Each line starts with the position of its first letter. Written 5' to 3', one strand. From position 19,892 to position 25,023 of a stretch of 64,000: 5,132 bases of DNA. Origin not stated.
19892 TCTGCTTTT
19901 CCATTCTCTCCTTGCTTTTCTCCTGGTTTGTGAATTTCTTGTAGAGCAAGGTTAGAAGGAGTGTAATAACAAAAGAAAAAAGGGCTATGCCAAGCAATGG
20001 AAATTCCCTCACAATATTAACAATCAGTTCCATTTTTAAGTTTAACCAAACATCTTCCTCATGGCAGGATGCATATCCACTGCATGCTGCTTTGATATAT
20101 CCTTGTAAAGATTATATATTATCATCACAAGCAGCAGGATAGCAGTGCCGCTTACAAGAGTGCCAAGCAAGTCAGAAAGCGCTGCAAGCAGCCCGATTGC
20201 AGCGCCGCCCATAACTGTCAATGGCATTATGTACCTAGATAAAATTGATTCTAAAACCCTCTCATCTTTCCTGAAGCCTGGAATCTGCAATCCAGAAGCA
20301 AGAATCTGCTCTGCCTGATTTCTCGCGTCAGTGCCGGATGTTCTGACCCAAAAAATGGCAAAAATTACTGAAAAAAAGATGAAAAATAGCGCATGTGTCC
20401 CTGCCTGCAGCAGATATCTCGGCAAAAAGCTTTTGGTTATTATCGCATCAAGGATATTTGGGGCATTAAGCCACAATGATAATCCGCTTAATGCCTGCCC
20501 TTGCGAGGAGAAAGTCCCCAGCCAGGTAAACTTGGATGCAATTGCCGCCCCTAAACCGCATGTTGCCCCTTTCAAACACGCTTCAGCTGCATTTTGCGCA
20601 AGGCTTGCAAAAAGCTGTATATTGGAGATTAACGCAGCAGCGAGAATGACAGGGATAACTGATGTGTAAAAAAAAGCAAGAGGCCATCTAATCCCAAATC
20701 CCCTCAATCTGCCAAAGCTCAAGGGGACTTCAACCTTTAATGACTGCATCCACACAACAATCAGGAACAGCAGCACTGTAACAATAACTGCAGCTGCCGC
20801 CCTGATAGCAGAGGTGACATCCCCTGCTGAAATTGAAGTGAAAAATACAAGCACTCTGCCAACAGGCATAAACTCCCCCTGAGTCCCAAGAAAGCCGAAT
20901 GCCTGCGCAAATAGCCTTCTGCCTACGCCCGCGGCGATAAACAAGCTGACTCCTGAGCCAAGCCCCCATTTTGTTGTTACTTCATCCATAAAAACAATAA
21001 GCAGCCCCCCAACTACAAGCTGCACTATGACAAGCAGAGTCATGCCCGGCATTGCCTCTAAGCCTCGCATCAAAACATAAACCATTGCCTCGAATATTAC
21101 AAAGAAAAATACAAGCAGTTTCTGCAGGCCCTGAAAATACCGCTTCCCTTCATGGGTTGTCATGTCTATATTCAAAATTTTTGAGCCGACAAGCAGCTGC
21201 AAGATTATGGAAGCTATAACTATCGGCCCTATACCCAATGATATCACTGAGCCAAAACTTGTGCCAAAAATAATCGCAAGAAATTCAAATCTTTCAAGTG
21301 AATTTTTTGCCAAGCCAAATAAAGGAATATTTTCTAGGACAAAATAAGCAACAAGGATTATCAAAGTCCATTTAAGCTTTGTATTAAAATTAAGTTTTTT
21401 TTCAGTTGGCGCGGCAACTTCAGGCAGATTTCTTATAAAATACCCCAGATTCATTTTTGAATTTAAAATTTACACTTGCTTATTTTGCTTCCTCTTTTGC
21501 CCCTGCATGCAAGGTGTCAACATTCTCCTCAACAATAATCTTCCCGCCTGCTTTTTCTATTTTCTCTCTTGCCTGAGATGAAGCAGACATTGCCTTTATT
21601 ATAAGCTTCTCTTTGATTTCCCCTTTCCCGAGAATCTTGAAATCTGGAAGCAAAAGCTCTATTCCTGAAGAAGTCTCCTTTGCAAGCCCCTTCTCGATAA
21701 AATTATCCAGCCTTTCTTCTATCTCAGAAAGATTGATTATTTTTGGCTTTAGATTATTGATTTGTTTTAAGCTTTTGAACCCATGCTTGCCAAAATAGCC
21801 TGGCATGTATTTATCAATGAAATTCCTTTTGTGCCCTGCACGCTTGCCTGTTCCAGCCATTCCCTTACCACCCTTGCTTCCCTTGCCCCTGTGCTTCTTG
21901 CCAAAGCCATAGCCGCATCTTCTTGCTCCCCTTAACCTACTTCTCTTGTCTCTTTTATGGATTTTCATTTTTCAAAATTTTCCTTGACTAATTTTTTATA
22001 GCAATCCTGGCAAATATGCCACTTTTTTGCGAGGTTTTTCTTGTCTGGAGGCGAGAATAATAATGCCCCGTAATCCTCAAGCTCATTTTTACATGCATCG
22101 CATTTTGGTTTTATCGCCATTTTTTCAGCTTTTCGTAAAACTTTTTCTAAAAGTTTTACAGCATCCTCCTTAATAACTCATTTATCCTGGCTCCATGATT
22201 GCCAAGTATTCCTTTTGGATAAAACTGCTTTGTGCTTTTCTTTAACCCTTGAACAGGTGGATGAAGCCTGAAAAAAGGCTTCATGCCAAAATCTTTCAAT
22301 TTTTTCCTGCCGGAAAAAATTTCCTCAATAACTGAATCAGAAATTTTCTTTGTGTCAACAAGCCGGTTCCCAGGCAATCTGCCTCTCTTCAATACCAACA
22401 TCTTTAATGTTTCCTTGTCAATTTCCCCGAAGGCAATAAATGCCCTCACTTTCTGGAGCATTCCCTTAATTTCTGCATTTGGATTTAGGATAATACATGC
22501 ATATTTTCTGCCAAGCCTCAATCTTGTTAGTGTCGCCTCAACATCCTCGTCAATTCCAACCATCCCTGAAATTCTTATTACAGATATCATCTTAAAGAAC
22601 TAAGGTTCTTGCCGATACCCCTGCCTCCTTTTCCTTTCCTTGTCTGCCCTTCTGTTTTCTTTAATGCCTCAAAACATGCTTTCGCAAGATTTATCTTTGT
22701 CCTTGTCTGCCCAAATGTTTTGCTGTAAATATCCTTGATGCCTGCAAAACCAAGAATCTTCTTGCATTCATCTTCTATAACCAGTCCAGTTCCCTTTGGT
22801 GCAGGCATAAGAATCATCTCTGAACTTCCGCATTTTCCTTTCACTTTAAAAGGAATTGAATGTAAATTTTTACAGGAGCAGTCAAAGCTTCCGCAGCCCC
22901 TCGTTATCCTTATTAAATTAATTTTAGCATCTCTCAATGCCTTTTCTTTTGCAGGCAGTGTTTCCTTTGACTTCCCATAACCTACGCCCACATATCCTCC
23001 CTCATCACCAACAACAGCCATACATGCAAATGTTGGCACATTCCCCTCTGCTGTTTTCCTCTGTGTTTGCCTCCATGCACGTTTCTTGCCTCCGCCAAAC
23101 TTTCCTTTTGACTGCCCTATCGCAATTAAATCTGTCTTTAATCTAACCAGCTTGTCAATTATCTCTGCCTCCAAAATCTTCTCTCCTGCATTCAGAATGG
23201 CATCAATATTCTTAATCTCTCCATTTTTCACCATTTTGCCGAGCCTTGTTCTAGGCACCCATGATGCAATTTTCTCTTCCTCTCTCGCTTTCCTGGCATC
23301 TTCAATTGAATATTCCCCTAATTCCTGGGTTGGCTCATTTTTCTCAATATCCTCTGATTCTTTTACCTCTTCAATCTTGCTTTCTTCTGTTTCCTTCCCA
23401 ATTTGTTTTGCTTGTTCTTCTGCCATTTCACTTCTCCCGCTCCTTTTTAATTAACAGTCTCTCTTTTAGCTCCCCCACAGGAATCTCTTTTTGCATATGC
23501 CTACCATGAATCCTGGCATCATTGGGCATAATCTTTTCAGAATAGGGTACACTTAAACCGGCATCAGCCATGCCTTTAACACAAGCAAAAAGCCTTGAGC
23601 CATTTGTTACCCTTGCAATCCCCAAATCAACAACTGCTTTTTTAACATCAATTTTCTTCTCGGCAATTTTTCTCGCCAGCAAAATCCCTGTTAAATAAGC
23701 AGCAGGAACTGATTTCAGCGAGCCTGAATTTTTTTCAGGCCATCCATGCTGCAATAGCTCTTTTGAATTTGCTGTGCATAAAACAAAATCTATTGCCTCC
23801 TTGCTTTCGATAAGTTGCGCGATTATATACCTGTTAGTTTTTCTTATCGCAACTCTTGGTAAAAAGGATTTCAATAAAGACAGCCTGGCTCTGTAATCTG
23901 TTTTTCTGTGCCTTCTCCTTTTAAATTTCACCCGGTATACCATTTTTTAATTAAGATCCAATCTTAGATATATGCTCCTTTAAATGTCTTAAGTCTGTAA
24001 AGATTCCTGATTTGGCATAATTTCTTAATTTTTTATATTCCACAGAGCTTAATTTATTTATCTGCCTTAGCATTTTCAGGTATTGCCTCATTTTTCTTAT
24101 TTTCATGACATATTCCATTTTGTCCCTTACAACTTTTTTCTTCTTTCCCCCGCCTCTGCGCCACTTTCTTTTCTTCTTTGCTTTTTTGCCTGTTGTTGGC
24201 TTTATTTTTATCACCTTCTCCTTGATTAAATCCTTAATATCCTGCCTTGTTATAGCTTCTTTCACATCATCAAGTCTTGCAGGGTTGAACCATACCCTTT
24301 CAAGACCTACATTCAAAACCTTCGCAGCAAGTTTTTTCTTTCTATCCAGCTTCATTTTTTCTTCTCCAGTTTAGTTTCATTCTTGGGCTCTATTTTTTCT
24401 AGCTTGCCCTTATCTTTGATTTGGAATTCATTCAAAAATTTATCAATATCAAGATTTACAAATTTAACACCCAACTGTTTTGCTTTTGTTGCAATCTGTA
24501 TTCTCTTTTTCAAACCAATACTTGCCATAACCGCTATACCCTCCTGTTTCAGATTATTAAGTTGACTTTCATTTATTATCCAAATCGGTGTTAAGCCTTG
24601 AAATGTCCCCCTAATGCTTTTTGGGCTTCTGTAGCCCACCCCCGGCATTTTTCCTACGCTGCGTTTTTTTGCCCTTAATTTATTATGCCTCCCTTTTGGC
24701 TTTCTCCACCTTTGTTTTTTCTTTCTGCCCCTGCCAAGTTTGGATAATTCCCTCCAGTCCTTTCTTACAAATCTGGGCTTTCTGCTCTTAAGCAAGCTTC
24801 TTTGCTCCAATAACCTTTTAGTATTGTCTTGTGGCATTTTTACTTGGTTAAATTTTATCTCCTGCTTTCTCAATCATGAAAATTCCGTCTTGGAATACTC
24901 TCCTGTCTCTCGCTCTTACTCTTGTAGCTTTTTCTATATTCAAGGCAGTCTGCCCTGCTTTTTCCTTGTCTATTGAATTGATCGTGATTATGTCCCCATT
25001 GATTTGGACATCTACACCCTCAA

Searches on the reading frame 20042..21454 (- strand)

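Call 77: search_protein_families(library=pfam, proteins=[window:20042-21454:-], max_evalue=0.0001)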
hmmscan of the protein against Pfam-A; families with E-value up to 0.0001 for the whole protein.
window:20042-21454:- (470 aa): 1 family
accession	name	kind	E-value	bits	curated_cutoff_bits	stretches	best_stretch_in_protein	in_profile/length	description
PF00344.25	SecY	-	2e-61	208.5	32.2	1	69-450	1-306/306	SecY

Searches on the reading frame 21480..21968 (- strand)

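Call 77: search_protein_families(library=pfam, proteins=[window:21480-21968:-], max_evalue=0.0001)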
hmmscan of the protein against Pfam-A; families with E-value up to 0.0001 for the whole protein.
window:21480-21968:- (162 aa): 1 family
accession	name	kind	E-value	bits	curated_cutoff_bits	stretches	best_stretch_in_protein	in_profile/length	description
PF00828.25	Ribosomal_L27A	-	8.9e-13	48.9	21.5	1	78-144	2-71/72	Ribosomal proteins 50S-L15, 50S-L18e, 60S-L27A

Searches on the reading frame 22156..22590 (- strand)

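Call 77: search_protein_families(library=pfam, proteins=[window:22156-22590:-], max_evalue=0.0001)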
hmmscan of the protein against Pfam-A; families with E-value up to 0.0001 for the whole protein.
window:22156-22590:- (144 aa): 1 family
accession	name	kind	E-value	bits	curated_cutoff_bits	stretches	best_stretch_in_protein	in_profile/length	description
PF00327.25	Ribosomal_L30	-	1.1e-10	41.7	23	1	3-50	2-49/51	Ribosomal protein L30p/L7e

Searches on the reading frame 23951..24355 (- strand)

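Call 77: search_protein_families(library=pfam, proteins=[window:23951-24355:-], max_evalue=0.0001)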
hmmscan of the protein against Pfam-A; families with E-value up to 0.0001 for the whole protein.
window:23951-24355:- (134 aa): 2 families
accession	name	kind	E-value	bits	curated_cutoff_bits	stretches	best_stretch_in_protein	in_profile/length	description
PF01280.26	Ribosomal_L19e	-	7.3e-21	74.3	25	1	2-53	1-52/53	Ribosomal protein L19e, N-terminal domain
PF25476.1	Ribosomal_L19e_C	-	1.9e-11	44.4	25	1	58-131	12-89/91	Ribosomal protein L19e, C-terminal domain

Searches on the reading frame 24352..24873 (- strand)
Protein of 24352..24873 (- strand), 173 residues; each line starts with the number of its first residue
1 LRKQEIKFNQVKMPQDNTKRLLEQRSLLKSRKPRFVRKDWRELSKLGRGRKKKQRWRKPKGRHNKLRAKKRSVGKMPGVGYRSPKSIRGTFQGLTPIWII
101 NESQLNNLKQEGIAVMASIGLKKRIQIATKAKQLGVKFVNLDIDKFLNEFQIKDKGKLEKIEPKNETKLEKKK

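Call 77: search_protein_families(library=pfam, proteins=[window:24352-24873:-], max_evalue=0.0001)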
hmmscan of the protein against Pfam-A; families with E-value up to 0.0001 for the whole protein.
window:24352-24873:- (173 aa): 1 family
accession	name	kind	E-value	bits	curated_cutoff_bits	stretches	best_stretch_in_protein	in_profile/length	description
PF01655.23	Ribosomal_L32e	-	2.1e-20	73.5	25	1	32-140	1-108/108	Ribosomal protein L32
